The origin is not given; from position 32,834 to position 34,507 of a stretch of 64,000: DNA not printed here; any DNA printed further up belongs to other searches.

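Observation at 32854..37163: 4.1 kb insertion flanked by perfect 99 bp direct repeats carries two HisRS-like paralogues and a prenyl diphosphate synthase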

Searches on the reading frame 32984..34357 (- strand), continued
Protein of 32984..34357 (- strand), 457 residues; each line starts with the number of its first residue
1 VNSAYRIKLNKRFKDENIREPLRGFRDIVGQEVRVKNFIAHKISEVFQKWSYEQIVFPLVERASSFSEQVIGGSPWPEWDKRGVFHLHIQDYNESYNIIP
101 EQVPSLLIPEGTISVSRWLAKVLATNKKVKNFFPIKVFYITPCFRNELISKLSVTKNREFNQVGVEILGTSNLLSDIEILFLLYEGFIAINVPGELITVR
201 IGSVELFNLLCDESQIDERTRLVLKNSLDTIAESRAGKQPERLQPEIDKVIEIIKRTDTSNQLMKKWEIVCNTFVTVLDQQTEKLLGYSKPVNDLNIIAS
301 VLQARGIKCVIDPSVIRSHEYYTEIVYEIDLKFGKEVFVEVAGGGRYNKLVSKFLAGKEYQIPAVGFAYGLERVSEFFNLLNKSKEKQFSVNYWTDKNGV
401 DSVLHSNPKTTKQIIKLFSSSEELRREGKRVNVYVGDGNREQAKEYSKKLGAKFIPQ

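Call 63: search_protein_families(library=ncbifam, proteins=[L033:10326-11615:+, L036:10728-11969:+, L037:11386-12651:-, L043:2191-3564:+, L043:3950-5305:+, L044:3400-4695:+, L030:7545-8897:-], max_evalue=1e-30)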
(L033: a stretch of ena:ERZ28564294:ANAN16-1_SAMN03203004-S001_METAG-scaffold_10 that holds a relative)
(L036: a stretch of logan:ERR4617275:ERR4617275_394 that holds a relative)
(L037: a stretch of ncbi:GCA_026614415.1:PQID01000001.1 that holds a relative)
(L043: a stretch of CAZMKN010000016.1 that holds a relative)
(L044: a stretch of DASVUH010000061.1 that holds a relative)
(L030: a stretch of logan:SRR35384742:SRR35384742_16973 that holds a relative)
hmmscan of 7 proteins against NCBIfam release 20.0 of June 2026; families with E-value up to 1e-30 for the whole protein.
L033:10326-11615:+ (429 aa): 10 families
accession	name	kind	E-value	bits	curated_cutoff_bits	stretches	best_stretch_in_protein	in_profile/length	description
TIGR00442.1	hisS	equivalog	4e-106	355.4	286.75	1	4-417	1-405/406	histidine--tRNA ligase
NF009085.0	PRK12420.1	equivalog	5e-91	306.2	540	1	2-420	3-421/426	histidine--tRNA ligase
TIGR00443.1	hisZ_biosyn_reg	equivalog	5.3e-64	216.3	271.65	1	10-329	1-313/314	ATP phosphoribosyltransferase regulatory subunit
NF008940.0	PRK12292.2-3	equivalog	4.5e-48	164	450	1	1-393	1-387/404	ATP phosphoribosyltransferase regulatory subunit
NF008941.0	PRK12292.2-4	equivalog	1.6e-43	149.1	447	1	3-369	7-359/393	ATP phosphoribosyltransferase regulatory subunit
NF008942.0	PRK12292.2-5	equivalog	1.2e-40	139.4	643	1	4-404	10-401/434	ATP phosphoribosyltransferase regulatory subunit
NF008936.0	PRK12292.1-3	equivalog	6e-39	134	492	1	2-407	4-399/406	ATP phosphoribosyltransferase regulatory subunit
NF008939.0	PRK12292.2-1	equivalog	3.1e-33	115.1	335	1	1-375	1-367/391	ATP phosphoribosyltransferase regulatory subunit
NF008953.0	PRK12295.1-6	equivalog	4.2e-33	114.8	384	0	25-175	17-165/384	ATP phosphoribosyltransferase regulatory subunit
NF008945.0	PRK12292.3-3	equivalog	5.1e-31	108.1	409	1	5-332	2-307/368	ATP phosphoribosyltransferase regulatory subunit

L036:10728-11969:+ (413 aa): 4 families
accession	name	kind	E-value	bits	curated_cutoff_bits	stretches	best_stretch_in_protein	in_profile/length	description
TIGR00442.1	hisS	equivalog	2e-91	307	286.75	1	1-405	6-384/406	histidine--tRNA ligase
NF009085.0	PRK12420.1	equivalog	2.2e-58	198.6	540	1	2-401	11-394/426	histidine--tRNA ligase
TIGR00443.1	hisZ_biosyn_reg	equivalog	2e-52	178.3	271.65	1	2-331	1-313/314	ATP phosphoribosyltransferase regulatory subunit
NF008941.0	PRK12292.2-4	equivalog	5.7e-41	140.7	447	1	1-375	13-361/393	ATP phosphoribosyltransferase regulatory subunit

L037:11386-12651:- (421 aa): 7 families
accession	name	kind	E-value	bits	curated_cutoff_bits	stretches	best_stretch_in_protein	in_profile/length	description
TIGR00442.1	hisS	equivalog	9.4e-90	301.5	286.75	1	7-381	2-354/406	histidine--tRNA ligase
NF009085.0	PRK12420.1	equivalog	1.6e-62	212.3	540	1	9-350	8-336/426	histidine--tRNA ligase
TIGR00443.1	hisZ_biosyn_reg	equivalog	4.2e-56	190.3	271.65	1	12-344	1-313/314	ATP phosphoribosyltransferase regulatory subunit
NF008941.0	PRK12292.2-4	equivalog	1.5e-46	159.1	447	1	8-388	10-367/393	ATP phosphoribosyltransferase regulatory subunit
NF008940.0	PRK12292.2-3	equivalog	9.9e-39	133.2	450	1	6-377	4-359/404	ATP phosphoribosyltransferase regulatory subunit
NF008942.0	PRK12292.2-5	equivalog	7.9e-34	117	643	1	8-381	12-368/434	ATP phosphoribosyltransferase regulatory subunit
NF008936.0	PRK12292.1-3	equivalog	4.7e-33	114.6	492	1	8-350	8-332/406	ATP phosphoribosyltransferase regulatory subunit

L043:2191-3564:+ (457 aa): 7 families
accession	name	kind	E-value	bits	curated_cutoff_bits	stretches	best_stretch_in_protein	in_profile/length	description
TIGR00442.1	hisS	equivalog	9.6e-95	317.9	286.75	1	32-437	2-382/406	histidine--tRNA ligase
NF009085.0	PRK12420.1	equivalog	9.6e-62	209.7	540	1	34-436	8-394/426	histidine--tRNA ligase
TIGR00443.1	hisZ_biosyn_reg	equivalog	1.4e-58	198.5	271.65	1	37-369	1-313/314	ATP phosphoribosyltransferase regulatory subunit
NF008941.0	PRK12292.2-4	equivalog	4.4e-43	147.7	447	1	33-428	10-377/393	ATP phosphoribosyltransferase regulatory subunit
NF008936.0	PRK12292.1-3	equivalog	8.5e-40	136.8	492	1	28-410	3-365/406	ATP phosphoribosyltransferase regulatory subunit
NF008940.0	PRK12292.2-3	equivalog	2.4e-35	122.1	450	1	31-417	4-372/404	ATP phosphoribosyltransferase regulatory subunit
NF008942.0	PRK12292.2-5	equivalog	4.9e-33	114.4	643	1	30-422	9-381/434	ATP phosphoribosyltransferase regulatory subunit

L043:3950-5305:+ (451 aa): 3 families
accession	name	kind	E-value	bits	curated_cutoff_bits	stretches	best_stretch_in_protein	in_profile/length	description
NF003211.1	PRK04173.1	equivalog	3.7e-173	576.6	312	2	111-435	128-453/454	glycine--tRNA ligase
TIGR00389.1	glyS_dimeric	equivalog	4.5e-143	477.8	243.3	2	11-227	4-241/565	glycine--tRNA ligase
NF011484.0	PRK14894.1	equivalog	5.5e-120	401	1050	1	11-331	7-343/539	glycine--tRNA ligase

L044:3400-4695:+ (431 aa): 6 families
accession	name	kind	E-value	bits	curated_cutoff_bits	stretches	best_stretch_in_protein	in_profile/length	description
TIGR00442.1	hisS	equivalog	1.4e-95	320.7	286.75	1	6-416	2-385/406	histidine--tRNA ligase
NF009085.0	PRK12420.1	equivalog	1.5e-60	205.7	540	1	8-404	8-386/426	histidine--tRNA ligase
TIGR00443.1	hisZ_biosyn_reg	equivalog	7.2e-55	186.3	271.65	1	11-343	1-313/314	ATP phosphoribosyltransferase regulatory subunit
NF008941.0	PRK12292.2-4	equivalog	3.3e-46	158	447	1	6-403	9-376/393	ATP phosphoribosyltransferase regulatory subunit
NF008940.0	PRK12292.2-3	equivalog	8.4e-40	136.8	450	1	5-400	4-378/404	ATP phosphoribosyltransferase regulatory subunit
NF008936.0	PRK12292.1-3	equivalog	7.9e-36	123.7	492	1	3-394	4-375/406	ATP phosphoribosyltransferase regulatory subunit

L030:7545-8897:- (450 aa): 5 families
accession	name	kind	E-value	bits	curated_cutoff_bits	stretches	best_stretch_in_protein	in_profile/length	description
TIGR00442.1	hisS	equivalog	3.8e-83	279.7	286.75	1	16-442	3-405/406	histidine--tRNA ligase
NF009085.0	PRK12420.1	equivalog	4.4e-48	164.7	540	1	27-448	18-424/426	histidine--tRNA ligase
TIGR00443.1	hisZ_biosyn_reg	equivalog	8.9e-47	159.7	271.65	1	23-335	4-304/314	ATP phosphoribosyltransferase regulatory subunit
NF008942.0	PRK12292.2-5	equivalog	1.7e-37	129.1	643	1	23-446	19-423/434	ATP phosphoribosyltransferase regulatory subunit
NF008941.0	PRK12292.2-4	equivalog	2.5e-32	112.3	447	1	24-408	18-382/393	ATP phosphoribosyltransferase regulatory subunit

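Call 65: search_dna_similar(query=window:32984-34357:-, collection=plasmids, mode=protein, max_evalue=1e-30, max_rows=20)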
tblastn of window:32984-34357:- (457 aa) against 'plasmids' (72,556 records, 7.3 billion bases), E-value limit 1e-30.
No match.

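Call 72: predict_structure(alignment_id=A1)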
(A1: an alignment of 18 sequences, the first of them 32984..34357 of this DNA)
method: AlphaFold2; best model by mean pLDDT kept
length: 457 residues; sequences in the alignment: 18
mean_pLDDT: 88.8   pTM: 0.89
mean pLDDT of the five models: 88.8, 87.6, 87.1, 85.4, 84.4
residues with pLDDT >= 90: 300; 70-90: 120; 50-70: 29; < 50: 8
segments of 3 or more residues with pLDDT < 50: 2-6
pLDDT, mean of each block of 10 residues (from residue 1): 48 67 88 93 96 93 82 60 81 75 88 92 85 92 84 82 95 96 95 96 96 93 92 94 97 92 96 96 95 97 97 89 94 92 89 75 92 92 77 86 94 96 95 93 93 94
secondary structure, 60 per line:
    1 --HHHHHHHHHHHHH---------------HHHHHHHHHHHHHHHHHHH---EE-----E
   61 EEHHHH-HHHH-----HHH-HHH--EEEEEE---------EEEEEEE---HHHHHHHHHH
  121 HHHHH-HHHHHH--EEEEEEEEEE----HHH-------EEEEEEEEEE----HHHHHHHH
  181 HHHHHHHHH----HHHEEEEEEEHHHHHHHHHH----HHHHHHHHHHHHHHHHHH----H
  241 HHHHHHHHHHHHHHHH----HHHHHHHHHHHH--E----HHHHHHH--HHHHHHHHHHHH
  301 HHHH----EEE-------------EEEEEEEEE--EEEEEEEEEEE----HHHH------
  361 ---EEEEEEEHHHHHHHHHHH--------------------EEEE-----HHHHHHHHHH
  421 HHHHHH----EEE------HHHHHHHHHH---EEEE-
elements in order: H3-15 H31-49 E60-62 H63-66 H68-71 E86-91 E101-107 H111-125 H127-132 E135-144 E159-168 H173-189 E197-203 H204-213 H218-235 H240-256 H261-272 H280-286 H289-304 E309-311 E325-333 E336-346 H351-354 E364-370 H371-381 E402-405 H411-426 E431-433 H440-449 E453-456

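Call 74: fold_search(model_id=the predicted structure, library=pdb)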
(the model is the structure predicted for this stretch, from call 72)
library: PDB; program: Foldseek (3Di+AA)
matches with E <= 10: 938; with E <= 0.001: 804
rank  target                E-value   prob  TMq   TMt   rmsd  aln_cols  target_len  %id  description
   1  4yre_B                9.5e-23  1.00  0.59  0.65  17.3       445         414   17  Crystal structure of T. cruzi Histidyl-tRNA synthetase in complex with (2-bromophenyl)methanol (Chem 145) (released 2015-08-12)
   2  4rdx_A                2.1e-22  1.00  0.52  0.58  19.5       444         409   20  Structure of histidinyl-tRNA synthetase in complex with tRNA(His) (released 2015-03-25)
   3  4yrn_A                2.3e-22  1.00  0.60  0.66  17.4       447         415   17  Crystal structure of T. cruzi Histidyl-tRNA synthetase in complex with 6-bromopyridin-3-amine (Chem 475) (released 2015-08-12)
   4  4yrn_B                2.3e-22  1.00  0.60  0.66  17.3       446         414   17  Crystal structure of T. cruzi Histidyl-tRNA synthetase in complex with 6-bromopyridin-3-amine (Chem 475) (released 2015-08-12)
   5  1wu7_B                2.5e-22  1.00  0.60  0.65  17.3       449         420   19  Crystal structure of histidyl-tRNA synthetase from Thermoplasma acidophilum (released 2005-12-06)
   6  4yre_A                2.8e-22  1.00  0.60  0.65  17.4       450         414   17  Crystal structure of T. cruzi Histidyl-tRNA synthetase in complex with (2-bromophenyl)methanol (Chem 145) (released 2015-08-12)
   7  3lc0                  3.0e-22  1.00  0.60  0.66  17.5       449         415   17  Histidyl-tRNA synthetase from Trypanosoma cruzi (Histidine complex) (released 2010-01-19)
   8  4yrj                  3.3e-22  1.00  0.60  0.66  17.4       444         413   17  Crystal structure of T. cruzi Histidyl-tRNA synthetase in complex with 4-chlorobenzene-1,2-diamine (Chem 256) (released 2015-08-12)
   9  4yrk_B                3.5e-22  1.00  0.60  0.66  17.3       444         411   18  Crystal structure of T. cruzi Histidyl-tRNA synthetase in complex with (4-chlorophenyl)methanol (Chem 260) (released 2015-08-12)
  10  3od1_A                3.5e-22  1.00  0.60  0.71  17.2       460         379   18  The crystal structure of an ATP phosphoribosyltransferase regulatory subunit/histidyl-tRNA synthetase from Bacillus ha (released 2010-08-25)
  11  4yrp_A                3.7e-22  1.00  0.60  0.66  17.3       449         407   17  Crystal structure of T. cruzi Histidyl-tRNA synthetase in complex with 1-(4-BROMOPHENYL)METHANAMINE (Chem 707) (released 2015-08-12)
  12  1wu7_A                3.7e-22  1.00  0.61  0.65  17.1       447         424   19  Crystal structure of histidyl-tRNA synthetase from Thermoplasma acidophilum (released 2005-12-06)
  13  3hrk_A                3.9e-22  1.00  0.60  0.66  17.6       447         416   17  Histidyl-tRNA synthetase from Trypanosoma cruzi (Histidyl-adenylate complex) (released 2009-12-01)
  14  4yrs                  4.1e-22  1.00  0.61  0.66  17.4       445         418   18  Crystal structure of T. cruzi Histidyl-tRNA synthetase in complex with N-(quinolin-3-yl)propanamide (Chem 1698) (released 2015-08-12)
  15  6nhi                  4.3e-22  1.00  0.59  0.60  18.1       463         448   19  Crystal structure of Histidine--tRNA ligase from Elizabethkingia sp. CCUG 26117 (released 2019-01-30)
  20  3od1_B                7.4e-22  1.00  0.60  0.71  17.6       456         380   18  The crystal structure of an ATP phosphoribosyltransferase regulatory subunit/histidyl-tRNA synthetase from Bacillus ha (released 2010-08-25)
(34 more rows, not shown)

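Call 80: find_related_loci(query=A1, collection=viral_contigs, flank=8000)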
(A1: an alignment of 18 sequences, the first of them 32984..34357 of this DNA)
Query A1 (457 aa) in viral_contigs; peptide patterns used: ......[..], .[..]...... (x = any residue, [..] = any of these).
3 stretches matched a pattern, but none encodes a relative of the query by tblastn (E <= 1e-3).
